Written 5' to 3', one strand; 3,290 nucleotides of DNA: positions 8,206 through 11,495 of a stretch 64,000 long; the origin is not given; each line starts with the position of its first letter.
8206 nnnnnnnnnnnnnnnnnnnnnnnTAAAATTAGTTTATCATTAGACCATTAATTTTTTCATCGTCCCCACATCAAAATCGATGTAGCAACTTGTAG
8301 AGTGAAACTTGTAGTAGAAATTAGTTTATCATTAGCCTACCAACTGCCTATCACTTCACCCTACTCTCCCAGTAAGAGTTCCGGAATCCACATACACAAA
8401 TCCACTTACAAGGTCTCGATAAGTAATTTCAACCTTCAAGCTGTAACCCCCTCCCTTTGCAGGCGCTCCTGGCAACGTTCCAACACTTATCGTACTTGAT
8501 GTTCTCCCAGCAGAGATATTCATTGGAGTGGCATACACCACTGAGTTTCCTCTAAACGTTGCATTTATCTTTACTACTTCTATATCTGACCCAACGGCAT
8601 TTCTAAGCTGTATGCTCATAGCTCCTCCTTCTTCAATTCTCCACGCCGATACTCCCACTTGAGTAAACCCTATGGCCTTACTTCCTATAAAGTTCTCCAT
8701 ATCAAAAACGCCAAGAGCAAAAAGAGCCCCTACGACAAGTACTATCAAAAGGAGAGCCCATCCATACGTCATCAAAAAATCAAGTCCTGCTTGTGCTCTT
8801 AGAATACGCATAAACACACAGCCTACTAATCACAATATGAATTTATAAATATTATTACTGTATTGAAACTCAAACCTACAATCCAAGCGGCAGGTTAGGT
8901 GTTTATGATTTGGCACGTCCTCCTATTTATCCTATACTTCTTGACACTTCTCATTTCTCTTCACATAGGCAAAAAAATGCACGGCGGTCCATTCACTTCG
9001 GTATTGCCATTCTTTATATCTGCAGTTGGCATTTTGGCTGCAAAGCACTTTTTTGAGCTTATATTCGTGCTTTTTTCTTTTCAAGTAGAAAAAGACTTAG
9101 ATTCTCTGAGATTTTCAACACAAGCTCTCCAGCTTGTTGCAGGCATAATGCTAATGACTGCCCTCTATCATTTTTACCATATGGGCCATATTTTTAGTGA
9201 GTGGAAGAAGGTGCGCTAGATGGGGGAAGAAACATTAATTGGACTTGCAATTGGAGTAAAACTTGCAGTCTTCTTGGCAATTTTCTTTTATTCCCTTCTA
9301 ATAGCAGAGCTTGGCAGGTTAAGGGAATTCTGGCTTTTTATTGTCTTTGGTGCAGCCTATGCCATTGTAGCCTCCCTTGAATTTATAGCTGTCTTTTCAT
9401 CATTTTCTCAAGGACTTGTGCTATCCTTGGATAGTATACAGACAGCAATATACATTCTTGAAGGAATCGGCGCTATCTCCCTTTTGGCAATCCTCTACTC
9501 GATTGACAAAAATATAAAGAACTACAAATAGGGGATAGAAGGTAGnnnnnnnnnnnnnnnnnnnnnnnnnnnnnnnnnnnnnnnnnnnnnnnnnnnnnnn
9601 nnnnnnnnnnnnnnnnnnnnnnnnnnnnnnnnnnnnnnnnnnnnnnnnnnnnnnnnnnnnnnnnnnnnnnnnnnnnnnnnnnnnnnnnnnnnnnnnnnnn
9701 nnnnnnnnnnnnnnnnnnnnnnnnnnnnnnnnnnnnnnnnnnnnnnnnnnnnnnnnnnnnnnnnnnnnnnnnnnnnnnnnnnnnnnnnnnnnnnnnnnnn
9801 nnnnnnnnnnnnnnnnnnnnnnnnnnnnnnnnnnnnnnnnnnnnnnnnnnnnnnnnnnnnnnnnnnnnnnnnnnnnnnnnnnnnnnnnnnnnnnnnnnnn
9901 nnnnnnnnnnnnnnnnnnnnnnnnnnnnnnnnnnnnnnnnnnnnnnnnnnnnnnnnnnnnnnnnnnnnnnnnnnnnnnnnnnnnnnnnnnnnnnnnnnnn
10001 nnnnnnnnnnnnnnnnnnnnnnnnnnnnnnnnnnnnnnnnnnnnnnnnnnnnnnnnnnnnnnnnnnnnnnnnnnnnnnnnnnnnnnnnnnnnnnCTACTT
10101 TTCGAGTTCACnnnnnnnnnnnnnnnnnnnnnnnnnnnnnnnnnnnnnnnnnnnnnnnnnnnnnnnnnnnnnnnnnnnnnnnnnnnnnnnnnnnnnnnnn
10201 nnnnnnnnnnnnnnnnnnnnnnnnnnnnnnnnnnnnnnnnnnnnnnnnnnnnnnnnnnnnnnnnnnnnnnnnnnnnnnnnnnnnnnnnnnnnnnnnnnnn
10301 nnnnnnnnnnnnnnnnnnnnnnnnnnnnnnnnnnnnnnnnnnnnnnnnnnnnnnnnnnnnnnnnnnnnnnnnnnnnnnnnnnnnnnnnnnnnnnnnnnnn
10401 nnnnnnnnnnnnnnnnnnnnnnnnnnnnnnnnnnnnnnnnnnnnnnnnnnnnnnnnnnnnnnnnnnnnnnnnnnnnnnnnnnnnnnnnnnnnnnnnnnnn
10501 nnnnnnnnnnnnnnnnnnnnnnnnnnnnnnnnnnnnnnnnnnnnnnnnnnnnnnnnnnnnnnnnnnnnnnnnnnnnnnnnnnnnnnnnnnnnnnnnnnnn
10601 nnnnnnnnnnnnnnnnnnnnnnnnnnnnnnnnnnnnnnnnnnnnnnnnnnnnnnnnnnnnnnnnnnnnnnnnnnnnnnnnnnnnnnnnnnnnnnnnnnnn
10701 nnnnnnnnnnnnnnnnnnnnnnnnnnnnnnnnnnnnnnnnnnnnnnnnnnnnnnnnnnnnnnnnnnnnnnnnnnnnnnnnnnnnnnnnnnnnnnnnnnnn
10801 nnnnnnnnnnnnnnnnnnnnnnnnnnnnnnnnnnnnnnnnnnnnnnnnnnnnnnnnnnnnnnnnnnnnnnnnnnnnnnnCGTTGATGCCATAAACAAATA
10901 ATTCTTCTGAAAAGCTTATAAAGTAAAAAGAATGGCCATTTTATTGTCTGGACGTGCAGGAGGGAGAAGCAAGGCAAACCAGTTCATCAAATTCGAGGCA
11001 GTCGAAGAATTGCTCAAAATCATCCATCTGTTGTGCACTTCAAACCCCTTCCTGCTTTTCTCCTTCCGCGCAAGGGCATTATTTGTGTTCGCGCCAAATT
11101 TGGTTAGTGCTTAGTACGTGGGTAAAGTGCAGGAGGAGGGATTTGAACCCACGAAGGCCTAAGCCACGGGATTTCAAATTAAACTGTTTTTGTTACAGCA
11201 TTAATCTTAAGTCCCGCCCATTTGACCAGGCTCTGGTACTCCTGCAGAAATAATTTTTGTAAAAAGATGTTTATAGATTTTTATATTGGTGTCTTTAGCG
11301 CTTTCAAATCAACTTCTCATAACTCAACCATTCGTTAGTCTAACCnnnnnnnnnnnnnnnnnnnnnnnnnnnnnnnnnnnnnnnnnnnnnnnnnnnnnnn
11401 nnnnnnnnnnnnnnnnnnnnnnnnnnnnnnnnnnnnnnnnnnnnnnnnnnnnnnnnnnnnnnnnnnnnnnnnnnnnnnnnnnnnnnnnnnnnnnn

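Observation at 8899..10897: Candidate KaiC-based membrane signalling module wired to the major pilin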

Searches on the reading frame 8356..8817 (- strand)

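Call 3: search_protein_families(library=pfam, proteins=[window:8356-8817:-], max_evalue=0.1)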
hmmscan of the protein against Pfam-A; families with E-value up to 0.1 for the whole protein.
window:8356-8817:- (153 aa): 0 families

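Call 4: search_protein_families(library=ncbifam, proteins=[window:8356-8817:-], max_evalue=0.1)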
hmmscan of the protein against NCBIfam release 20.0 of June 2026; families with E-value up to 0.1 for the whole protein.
window:8356-8817:- (153 aa): 1 family
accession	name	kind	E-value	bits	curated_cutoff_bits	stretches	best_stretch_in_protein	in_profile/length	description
NF040514.1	CAL67264_fam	equivalog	0.028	14.7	50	1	19-57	7-42/57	CAL67264 family membrane protein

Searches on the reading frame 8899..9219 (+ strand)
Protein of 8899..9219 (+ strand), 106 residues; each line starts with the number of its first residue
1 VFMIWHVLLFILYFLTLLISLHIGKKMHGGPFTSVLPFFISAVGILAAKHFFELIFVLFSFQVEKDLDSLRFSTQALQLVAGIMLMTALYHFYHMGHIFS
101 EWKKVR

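Call 3: search_protein_families(library=pfam, proteins=[window:8899-9219:+], max_evalue=0.1)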
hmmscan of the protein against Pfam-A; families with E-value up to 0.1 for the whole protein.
window:8899-9219:+ (106 aa): 0 families

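Call 4: search_protein_families(library=ncbifam, proteins=[window:8899-9219:+], max_evalue=0.1)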
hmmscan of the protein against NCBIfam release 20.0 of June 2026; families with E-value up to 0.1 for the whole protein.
window:8899-9219:+ (106 aa): 0 families

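Call 35: find_homologous_proteins(query=window:8899-9219:+, max_evalue=0.01)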
Query window:8899-9219:+ (106 aa): 1 proteins with E <= 0.01 among 9 candidates.
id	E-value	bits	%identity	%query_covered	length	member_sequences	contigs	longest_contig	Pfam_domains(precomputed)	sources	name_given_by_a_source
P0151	1.5e-59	217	100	98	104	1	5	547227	-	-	-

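Call 102: search_protein_families(library=padloc, proteins=[window:8905-9219:+], max_evalue=0.01)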
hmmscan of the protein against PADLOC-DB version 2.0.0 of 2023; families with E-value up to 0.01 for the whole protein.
window:8905-9219:+ (104 aa): 0 families

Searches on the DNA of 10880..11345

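Call 56: search_rna_families(source=window, start=10880, end=11345, threshold=evalue, max_evalue=1, show_alignments=2)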
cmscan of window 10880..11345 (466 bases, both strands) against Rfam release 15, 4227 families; matches with E-value up to 1: 2.
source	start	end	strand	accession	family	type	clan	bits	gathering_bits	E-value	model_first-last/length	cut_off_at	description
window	11141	11179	+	RF03999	mir-7883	Gene; miRNA;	-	18.8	50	0.77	1-57/57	no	mir-7883 microRNA precursor family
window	11136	11153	-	RF00023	tmRNA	Gene;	CL00001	7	47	0.99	346-363/374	no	transfer-messenger RNA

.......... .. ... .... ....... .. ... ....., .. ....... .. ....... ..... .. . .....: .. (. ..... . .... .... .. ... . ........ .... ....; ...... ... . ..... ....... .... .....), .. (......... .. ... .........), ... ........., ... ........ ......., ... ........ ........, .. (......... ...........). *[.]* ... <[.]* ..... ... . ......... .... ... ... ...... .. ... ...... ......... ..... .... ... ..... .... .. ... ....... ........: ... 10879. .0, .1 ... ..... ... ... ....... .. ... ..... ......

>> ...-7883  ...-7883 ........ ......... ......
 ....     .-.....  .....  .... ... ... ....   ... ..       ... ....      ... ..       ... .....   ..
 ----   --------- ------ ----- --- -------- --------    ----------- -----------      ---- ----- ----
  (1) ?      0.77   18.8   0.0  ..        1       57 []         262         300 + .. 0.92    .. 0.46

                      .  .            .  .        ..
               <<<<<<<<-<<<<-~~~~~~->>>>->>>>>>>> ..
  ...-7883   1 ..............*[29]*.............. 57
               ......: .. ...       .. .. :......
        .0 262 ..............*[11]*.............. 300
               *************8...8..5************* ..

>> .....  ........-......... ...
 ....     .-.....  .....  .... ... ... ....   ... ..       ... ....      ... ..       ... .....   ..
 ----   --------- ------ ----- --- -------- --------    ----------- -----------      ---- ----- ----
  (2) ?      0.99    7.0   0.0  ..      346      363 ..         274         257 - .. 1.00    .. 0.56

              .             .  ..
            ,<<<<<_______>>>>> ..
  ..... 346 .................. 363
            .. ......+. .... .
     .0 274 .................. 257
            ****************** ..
